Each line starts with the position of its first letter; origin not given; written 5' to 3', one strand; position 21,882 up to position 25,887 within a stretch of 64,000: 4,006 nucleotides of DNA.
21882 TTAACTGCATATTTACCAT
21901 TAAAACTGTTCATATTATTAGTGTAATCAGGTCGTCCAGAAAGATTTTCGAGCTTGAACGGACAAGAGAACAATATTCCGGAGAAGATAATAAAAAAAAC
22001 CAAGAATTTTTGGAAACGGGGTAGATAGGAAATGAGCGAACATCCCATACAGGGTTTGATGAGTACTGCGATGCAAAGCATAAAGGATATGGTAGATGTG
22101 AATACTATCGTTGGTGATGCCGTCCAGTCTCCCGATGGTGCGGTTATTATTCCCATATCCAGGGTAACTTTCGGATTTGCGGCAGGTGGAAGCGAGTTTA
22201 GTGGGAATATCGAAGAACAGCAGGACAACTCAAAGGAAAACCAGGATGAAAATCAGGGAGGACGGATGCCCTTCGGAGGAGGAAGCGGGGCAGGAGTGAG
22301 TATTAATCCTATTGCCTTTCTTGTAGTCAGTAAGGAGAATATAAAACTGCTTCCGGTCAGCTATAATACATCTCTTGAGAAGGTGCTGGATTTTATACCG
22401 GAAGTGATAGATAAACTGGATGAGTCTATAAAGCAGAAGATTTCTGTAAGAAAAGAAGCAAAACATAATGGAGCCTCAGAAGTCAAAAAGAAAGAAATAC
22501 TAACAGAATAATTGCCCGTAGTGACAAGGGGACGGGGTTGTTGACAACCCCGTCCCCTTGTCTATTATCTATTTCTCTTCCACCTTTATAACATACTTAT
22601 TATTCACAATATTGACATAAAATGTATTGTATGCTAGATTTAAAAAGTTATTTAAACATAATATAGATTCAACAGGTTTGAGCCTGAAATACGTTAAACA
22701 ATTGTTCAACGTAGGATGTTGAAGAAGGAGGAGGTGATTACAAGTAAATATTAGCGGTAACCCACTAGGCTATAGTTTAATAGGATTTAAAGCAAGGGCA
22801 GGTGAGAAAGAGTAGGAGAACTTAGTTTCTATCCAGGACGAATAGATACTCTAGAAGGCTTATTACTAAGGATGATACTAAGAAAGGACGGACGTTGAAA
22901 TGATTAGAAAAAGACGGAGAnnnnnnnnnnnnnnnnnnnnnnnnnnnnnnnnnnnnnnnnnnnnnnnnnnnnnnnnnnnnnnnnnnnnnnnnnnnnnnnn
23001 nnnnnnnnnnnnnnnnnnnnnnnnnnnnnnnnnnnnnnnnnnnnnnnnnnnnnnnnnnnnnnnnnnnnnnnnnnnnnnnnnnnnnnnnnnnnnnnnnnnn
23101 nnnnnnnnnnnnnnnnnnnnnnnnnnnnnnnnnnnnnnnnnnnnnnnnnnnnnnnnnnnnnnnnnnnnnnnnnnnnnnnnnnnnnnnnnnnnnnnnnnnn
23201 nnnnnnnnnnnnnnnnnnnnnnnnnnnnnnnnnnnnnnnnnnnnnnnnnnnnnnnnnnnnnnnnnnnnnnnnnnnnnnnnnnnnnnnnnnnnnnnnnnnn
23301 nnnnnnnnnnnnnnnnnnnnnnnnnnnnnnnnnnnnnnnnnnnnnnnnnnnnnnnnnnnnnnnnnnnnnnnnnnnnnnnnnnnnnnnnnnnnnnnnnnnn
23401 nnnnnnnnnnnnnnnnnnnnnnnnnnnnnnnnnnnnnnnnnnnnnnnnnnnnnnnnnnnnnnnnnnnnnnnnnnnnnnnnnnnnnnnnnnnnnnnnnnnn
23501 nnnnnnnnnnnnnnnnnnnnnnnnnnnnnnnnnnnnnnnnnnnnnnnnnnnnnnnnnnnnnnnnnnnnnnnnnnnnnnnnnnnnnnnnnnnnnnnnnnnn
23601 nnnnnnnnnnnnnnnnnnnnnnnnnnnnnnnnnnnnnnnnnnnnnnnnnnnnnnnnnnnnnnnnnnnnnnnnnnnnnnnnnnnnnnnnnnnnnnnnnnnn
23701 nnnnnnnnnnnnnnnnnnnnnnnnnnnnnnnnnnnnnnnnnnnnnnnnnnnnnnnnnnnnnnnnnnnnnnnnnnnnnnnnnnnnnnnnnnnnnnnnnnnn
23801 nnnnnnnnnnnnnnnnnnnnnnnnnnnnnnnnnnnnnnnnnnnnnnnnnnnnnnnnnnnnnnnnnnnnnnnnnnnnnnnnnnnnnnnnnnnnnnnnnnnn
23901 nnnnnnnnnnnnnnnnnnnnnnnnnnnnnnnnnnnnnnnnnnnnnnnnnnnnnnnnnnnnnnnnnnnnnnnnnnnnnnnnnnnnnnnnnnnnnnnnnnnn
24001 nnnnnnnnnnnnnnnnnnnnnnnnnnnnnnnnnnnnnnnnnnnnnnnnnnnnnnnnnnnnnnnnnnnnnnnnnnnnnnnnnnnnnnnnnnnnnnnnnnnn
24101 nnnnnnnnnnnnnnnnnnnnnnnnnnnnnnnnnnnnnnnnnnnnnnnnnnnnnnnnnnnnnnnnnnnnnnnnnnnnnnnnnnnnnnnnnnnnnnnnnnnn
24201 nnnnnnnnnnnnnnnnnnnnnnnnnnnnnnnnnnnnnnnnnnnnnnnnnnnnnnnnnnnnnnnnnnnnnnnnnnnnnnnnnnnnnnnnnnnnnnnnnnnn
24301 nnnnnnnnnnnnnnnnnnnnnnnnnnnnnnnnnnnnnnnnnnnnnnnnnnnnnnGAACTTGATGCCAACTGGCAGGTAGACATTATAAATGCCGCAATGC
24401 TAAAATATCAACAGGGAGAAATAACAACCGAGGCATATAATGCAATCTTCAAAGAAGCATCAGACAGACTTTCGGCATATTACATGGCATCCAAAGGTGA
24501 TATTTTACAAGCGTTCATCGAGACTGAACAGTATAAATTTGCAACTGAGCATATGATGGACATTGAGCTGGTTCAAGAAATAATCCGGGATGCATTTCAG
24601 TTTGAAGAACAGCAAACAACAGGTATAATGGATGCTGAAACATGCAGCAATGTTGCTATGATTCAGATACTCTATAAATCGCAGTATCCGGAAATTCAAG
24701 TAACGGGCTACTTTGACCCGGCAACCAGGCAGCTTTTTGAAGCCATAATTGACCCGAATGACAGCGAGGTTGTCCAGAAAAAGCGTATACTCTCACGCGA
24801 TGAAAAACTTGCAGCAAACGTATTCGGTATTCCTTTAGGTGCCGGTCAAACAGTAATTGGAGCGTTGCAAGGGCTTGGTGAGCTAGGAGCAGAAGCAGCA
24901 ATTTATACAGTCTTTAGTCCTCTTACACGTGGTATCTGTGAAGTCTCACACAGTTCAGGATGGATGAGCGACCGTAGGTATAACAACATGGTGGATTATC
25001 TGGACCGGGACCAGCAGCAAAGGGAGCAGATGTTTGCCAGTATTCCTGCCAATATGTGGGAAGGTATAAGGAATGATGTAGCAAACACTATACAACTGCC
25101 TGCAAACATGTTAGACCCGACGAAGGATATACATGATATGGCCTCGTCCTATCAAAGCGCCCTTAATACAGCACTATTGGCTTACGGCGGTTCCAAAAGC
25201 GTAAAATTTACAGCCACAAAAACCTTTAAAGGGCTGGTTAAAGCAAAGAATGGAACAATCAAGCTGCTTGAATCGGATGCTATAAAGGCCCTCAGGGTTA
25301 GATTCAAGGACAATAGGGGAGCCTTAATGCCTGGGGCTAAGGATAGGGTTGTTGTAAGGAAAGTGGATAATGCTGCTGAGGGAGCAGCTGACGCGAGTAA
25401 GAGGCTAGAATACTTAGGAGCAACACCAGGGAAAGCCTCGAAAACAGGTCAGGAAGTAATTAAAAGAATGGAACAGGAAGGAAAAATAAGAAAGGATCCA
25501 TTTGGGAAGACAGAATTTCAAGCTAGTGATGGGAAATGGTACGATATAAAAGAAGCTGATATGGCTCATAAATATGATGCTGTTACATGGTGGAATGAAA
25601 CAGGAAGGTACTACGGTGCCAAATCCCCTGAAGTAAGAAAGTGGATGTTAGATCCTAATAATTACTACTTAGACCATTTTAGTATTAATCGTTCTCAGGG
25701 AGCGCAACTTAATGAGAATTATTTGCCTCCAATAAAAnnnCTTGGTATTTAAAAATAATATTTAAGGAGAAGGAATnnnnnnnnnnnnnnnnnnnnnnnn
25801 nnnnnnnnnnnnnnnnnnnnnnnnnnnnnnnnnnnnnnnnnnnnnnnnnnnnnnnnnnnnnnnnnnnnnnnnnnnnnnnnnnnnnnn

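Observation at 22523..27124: REP-bounded accessory island inserted between core genes ytfJ and the dap operon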

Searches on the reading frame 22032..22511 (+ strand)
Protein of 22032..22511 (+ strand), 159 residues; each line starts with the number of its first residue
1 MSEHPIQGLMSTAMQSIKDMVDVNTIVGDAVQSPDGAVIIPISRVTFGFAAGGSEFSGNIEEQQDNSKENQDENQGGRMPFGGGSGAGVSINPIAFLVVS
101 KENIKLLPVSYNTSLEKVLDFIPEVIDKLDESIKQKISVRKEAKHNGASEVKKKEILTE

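Call 7: search_protein_families(library=pfam, proteins=[window:22032-22511:+], max_evalue=0.01)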
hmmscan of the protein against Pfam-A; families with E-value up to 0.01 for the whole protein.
window:22032-22511:+ (159 aa): 1 family
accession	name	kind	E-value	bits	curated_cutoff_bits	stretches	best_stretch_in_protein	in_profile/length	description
PF09579.15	Spore_YtfJ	-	2e-29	102.2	25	1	31-127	1-81/81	Sporulation protein YtfJ (Spore_YtfJ)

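Call 14: find_related_loci(query=window:22032-22511:+, collection=genome_contigs, flank=10000)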
Query window:22032-22511:+ (159 aa) in genome_contigs; peptide patterns used: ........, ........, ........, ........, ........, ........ (x = any residue, [..] = any of these).
297 stretches matched a pattern; 69 encode a relative of the query (tblastn E <= 1e-3); 69 distinct loci.
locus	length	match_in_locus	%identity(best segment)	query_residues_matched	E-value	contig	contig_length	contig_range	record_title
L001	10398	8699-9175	96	1-159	2e-98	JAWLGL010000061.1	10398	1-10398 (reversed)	MAG: Clostridia bacterium isolate 30dZY2.bin.108 NODE_7779_length_10398_cov_2.885620, whole genome shotgun sequence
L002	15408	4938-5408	74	1-159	1e-76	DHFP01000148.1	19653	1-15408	MAG TPA_asm: Clostridiales bacterium UBA4821 UBA4821_contig_38140, whole genome shotgun sequence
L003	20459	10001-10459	70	1-159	5e-68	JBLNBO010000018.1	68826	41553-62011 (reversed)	MAG: Ignavibacteriales bacterium isolate MAG149 PRJNA951521_bin10_renamed_17, whole genome shotgun sequence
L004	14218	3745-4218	59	1-159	2e-59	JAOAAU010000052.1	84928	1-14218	MAG: Clostridia bacterium isolate SKW158 k141_316557, whole genome shotgun sequence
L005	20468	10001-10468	58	3-154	2e-58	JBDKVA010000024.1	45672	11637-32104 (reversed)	MAG: Clostridiaceae bacterium isolate 8_bin.75 c_000000083264, whole genome shotgun sequence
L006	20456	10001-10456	60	1-155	1e-58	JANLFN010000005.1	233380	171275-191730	MAG: Eubacteriales bacterium isolate A05DMB11 NODE_39_length_233380_cov_18.393378, whole genome shotgun sequence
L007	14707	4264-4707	63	1-146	2e-57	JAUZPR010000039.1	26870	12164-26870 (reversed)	MAG: Bacillota bacterium isolate bin149(14d) MHFJPFEE_39, whole genome shotgun sequence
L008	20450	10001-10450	62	1-152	3e-57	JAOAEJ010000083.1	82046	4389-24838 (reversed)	MAG: Clostridia bacterium isolate SKW257 k141_410404, whole genome shotgun sequence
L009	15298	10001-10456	59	3-150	6e-57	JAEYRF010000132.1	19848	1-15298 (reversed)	MAG: Bacillota bacterium isolate OH_CBB_50 k127_362648, whole genome shotgun sequence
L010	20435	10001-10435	63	3-144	2e-56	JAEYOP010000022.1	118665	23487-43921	MAG: Bacillota bacterium isolate OH_CBB_158 k127_1651544, whole genome shotgun sequence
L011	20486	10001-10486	57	1-159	3e-56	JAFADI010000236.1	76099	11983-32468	MAG: Bacillota bacterium isolate OH_SBB_72 k127_672745, whole genome shotgun sequence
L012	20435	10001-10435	64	3-144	1e-58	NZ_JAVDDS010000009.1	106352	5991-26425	Herbivorax sp. ANBcel31 9, whole genome shotgun sequence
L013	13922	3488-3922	59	3-141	1e-54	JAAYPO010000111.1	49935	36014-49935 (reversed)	MAG: Clostridiaceae bacterium isolate AS22ysBPME_234 184379_AS22, whole genome shotgun sequence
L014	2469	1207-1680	59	1-155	8e-55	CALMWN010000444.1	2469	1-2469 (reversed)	MAG TPA_asm: uncultured Clostridia bacterium isolate SRR5215466_bin.117_CONCOCT_v1.1_MAG genome assembly, contig: ERZ781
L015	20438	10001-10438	61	3-144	2e-54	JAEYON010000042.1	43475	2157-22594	MAG: Bacillota bacterium isolate OH_CBB_153 k127_1840899, whole genome shotgun sequence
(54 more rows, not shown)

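Call 41: find_related_loci(query=window:22032-22511:+, collection=metagenome_contigs, flank=10000)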
Query window:22032-22511:+ (159 aa) in metagenome_contigs; peptide patterns used: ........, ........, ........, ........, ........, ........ (x = any residue, [..] = any of these).
317 stretches matched a pattern; 37 encode a relative of the query (tblastn E <= 1e-3); 37 distinct loci.
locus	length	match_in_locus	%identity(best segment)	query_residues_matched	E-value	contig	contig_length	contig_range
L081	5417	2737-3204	72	1-159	9e-71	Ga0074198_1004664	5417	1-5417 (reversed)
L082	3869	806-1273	72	1-159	8e-71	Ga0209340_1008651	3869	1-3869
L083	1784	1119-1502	77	1-132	8e-66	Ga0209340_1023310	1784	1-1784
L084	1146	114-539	63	3-144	3e-65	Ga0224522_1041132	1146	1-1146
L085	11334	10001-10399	67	1-139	2e-61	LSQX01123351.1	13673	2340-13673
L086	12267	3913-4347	64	1-144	2e-59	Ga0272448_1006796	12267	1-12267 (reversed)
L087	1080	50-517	57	1-157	1e-61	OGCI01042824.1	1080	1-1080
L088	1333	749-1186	62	1-145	2e-60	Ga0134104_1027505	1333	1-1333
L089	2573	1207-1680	59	1-155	2e-55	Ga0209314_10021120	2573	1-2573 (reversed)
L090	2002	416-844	64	1-142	3e-56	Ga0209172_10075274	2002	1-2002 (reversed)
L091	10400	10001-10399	60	1-134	2e-52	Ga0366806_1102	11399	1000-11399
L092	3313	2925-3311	66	3-129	7e-52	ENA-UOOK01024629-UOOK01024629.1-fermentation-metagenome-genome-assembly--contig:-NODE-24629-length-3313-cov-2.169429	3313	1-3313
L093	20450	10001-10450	57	3-150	2e-51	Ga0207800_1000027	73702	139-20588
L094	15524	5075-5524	56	3-146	3e-51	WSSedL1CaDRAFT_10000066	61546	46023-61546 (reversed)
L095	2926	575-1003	58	2-141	3e-51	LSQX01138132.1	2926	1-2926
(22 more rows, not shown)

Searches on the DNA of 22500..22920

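Call 69: search_rna_families(source=window, start=22500, end=22920, threshold=evalue, max_evalue=1)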
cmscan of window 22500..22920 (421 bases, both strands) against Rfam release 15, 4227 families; matches with E-value up to 1: 4.
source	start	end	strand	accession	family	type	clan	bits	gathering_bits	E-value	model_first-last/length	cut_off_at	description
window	22523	22562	+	RF03366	mir-3122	Gene; miRNA;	-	26.8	92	0.0085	15-59/73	no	mir-3122 microRNA precursor family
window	22524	22561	+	RF03831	mir-627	Gene; miRNA;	-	25.7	86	0.0017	26-63/87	no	mir-627 microRNA precursor family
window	22514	22679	+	RF02792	sRNA162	Gene; antisense;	-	24.5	78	0.024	1-190/190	no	Archaeal Small RNA 162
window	22524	22561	-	RF03831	mir-627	Gene; miRNA;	-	22.9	86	0.011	26-63/87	no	mir-627 microRNA precursor family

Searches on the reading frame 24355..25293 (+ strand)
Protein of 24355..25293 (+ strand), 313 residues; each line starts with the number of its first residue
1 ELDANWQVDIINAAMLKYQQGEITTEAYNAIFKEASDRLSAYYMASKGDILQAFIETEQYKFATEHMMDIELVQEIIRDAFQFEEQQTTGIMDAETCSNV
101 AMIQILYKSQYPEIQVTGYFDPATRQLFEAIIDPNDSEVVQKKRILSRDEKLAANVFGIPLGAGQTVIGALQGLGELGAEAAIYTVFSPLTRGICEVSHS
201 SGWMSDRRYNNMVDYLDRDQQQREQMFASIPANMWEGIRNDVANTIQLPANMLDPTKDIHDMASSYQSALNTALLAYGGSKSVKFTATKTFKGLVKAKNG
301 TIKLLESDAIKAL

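Call 9: search_protein_families(library=pfam, proteins=[window:24355-25293:+], max_evalue=10)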
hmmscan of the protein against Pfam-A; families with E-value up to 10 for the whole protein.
seq(313 aa): 2 families
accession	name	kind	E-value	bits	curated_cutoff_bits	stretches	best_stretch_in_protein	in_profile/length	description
PF25749.1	SPO1_gp41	-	0.065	13.8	27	1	197-218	107-128/140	Phage SPO1 gene 41 protein family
PF01471.23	PG_binding_1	-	0.1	13.3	23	1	104-126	10-32/57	Putative peptidoglycan binding domain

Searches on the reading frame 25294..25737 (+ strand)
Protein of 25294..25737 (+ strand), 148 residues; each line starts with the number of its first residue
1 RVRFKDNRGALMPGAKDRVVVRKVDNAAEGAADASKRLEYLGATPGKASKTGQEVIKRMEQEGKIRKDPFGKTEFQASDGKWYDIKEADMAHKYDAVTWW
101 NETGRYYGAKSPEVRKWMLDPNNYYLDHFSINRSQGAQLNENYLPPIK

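Call 9: search_protein_families(library=pfam, proteins=[window:25294-25737:+], max_evalue=10)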
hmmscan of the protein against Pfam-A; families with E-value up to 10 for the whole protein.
seq(148 aa): 1 family
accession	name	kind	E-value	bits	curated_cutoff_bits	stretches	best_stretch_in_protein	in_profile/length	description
PF14410.12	GH-E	-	0.015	16.4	25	1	87-137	16-67/68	HNH/ENDO VII superfamily nuclease with conserved GHE residues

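Call 48: search_protein_representatives(protein=window:25297-25737:+)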
Query: 147 residues. Proteins with E-value up to 0.001 (for the whole library): 563; up to 1e-10: 431; up to 1e-30: 119. The best 150 are listed.
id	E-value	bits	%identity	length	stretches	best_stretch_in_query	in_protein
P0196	1.2e-50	187.8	69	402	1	17-147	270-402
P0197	1.1e-48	181.4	73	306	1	33-147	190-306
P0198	1.2e-48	181.3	74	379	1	32-146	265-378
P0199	7.5e-46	172.2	73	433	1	36-147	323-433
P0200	1.0e-45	171.8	71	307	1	31-145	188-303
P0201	1.4e-45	171.4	70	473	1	32-147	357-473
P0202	1.1e-44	168.5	67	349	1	33-147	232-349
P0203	1.3e-44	168.3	54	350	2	28-147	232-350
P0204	1.5e-44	168.0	68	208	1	32-146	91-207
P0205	1.0e-43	165.3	67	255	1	36-147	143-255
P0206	1.0e-43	165.3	65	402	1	26-147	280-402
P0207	1.6e-43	164.7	72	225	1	40-147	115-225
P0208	2.0e-43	164.3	66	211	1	34-147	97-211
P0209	2.2e-43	164.2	61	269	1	25-146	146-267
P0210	2.8e-43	163.9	60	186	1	23-145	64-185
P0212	8.9e-43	162.3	66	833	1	34-146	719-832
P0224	2.6e-41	157.5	68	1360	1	31-147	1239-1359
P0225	4.1e-41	156.9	65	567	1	32-145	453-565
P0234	1.5e-40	155.0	60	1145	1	23-145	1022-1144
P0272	1.2e-35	139.1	56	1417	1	20-147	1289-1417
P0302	5.6e-32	127.2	54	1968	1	30-147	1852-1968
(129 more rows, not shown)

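Call 49: search_protein_families(library=pfam, proteins=[P0196, P0201, P0212, P0224, P0234, P0272, P0302, P0225], max_evalue=0.001)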
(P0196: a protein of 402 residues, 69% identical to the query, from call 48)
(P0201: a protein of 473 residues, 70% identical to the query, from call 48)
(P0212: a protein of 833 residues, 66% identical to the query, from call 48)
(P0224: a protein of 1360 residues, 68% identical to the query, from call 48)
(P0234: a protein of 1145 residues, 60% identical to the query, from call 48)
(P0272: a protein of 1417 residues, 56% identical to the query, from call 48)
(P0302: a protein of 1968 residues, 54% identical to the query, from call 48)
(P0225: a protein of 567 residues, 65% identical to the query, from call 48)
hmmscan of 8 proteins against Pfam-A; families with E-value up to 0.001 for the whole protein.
P0196 (402 aa): 1 family
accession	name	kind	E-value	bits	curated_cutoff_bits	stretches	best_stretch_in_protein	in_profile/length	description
PF14107.11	DUF4280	-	3.1e-20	73.2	26.3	1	16-116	1-109/109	Domain of unknown function (DUF4280)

P0201 (473 aa): 1 family
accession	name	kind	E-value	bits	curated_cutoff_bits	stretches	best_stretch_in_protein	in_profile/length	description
PF13665.11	Tox-PAAR-like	-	2.5e-23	82.7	31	1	15-122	2-108/108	Toxin PAAR-like domain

P0212 (833 aa): 0 families

P0224 (1360 aa): 0 families

P0234 (1145 aa): 0 families

P0272 (1417 aa): 1 family
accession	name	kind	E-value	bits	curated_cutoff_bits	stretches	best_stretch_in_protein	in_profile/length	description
PF13699.11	eCIS_core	-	8.8e-21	74.3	22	1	107-179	1-77/79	eCIS core domain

P0302 (1968 aa): 5 families
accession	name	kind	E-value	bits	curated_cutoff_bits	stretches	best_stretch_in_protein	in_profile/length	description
PF13517.12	FG-GAP_3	-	3.3e-27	95.3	26.9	5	597-657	1-60/61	FG-GAP-like repeat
PF01839.29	FG-GAP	-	1.1e-17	63.9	22.1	0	494-513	3-22/37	FG-GAP repeat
PF03534.18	SpvB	-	6.4e-12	45.7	22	1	38-237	3-213/287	Salmonella virulence plasmid 65kDa B protein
PF12256.14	TcdB_toxin_midN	-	3e-08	33.6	24.8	1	639-806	26-173/181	Insecticide toxin TcdB middle/N-terminal region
PF05593.20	RHS_repeat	-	0.00084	20.1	22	0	1443-1479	1-35/38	RHS Repeat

P0225 (567 aa): 1 family
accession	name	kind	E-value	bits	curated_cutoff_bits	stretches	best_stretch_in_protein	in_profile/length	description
PF05593.20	RHS_repeat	-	1.7e-06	28.7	22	0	64-79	14-30/38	RHS Repeat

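Call 52: search_solved_structures(query=A2, max_evalue=10, show_alignments=2)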
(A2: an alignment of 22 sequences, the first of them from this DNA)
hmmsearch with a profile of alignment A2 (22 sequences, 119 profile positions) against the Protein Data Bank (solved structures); distinct sequences matched with E-value up to 10: 3.
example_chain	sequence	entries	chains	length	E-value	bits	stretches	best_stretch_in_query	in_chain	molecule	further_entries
3kjj_A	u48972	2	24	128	0.31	14.4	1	9-77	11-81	NMB1025 protein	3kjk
3jzz_A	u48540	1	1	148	0.68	13.3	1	61-94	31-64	Type IV pilin structural subunit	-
3jyz_A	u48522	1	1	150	0.7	13.2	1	61-94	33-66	Type IV pilin structural subunit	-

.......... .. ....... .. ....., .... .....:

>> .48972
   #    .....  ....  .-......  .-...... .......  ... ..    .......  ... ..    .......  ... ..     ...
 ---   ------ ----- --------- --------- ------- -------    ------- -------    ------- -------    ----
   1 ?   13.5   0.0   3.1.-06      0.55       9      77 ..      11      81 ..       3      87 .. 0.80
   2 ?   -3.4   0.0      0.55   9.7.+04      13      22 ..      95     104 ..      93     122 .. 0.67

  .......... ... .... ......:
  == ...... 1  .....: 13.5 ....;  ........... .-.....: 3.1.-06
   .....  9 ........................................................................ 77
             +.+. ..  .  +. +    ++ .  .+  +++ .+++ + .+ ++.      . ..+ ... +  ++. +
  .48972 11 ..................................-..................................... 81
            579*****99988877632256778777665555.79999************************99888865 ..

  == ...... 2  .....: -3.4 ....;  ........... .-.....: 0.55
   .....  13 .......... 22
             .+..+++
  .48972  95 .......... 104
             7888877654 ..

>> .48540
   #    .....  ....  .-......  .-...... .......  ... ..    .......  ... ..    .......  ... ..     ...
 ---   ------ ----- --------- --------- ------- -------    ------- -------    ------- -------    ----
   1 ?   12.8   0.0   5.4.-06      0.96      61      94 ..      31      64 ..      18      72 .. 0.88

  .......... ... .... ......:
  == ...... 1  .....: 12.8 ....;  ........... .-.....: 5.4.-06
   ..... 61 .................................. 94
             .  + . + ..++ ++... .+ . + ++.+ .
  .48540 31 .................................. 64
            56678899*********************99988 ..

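Call 53: search_protein_families(library=pfam, alignment_id=A2, max_evalue=1)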
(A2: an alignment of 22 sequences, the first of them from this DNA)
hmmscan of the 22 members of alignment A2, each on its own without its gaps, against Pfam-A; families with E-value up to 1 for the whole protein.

A. member 1, seq(119 aa): 1 family
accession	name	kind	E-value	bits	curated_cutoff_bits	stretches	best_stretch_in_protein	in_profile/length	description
PF14410.12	GH-E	-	0.0087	17.1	25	1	58-108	16-67/68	HNH/ENDO VII superfamily nuclease with conserved GHE residues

B. families by the number of members that match (of 22 scanned): 15 families
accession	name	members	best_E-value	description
PF14410.12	GH-E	13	4.7e-06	HNH/ENDO VII superfamily nuclease with conserved GHE residues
PF10081.15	Abhydrolase_9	2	0.076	Alpha/beta-hydrolase family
PF10748.14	HofP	1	0.051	DNA utilization proteins HofP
PF11356.14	T2SSC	1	0.063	Type II secretion system protein C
PF24231.1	DUF7444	1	0.072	Family of unknown function (DUF7444)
PF20838.2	IgD_del_linker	1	0.08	Immunoglobulin D, delta linker region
PF11774.14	Lsr2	1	0.096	Lsr2 dimerization domain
PF14567.11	SUKH_5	1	0.1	SMI1-KNR4 cell-wall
PF20428.3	Sey1_3HB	1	0.11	Sey1 three-helix bundle domain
PF05597.16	Phasin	1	0.11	Poly(hydroxyalcanoate) granule associated protein (phasin)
PF21492.2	bL31_N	1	0.11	Ribosomal protein L31p, N-terminal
PF19302.4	DUF5915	1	0.12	Domain of unknown function (DUF5915)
PF01818.22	Translat_reg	1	0.17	Bacteriophage translational regulator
PF22494.2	choice_anch_I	1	0.29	Choice-of-anchor I domain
PF20710.2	DUF6824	1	0.46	Domain of unknown function (DUF6824)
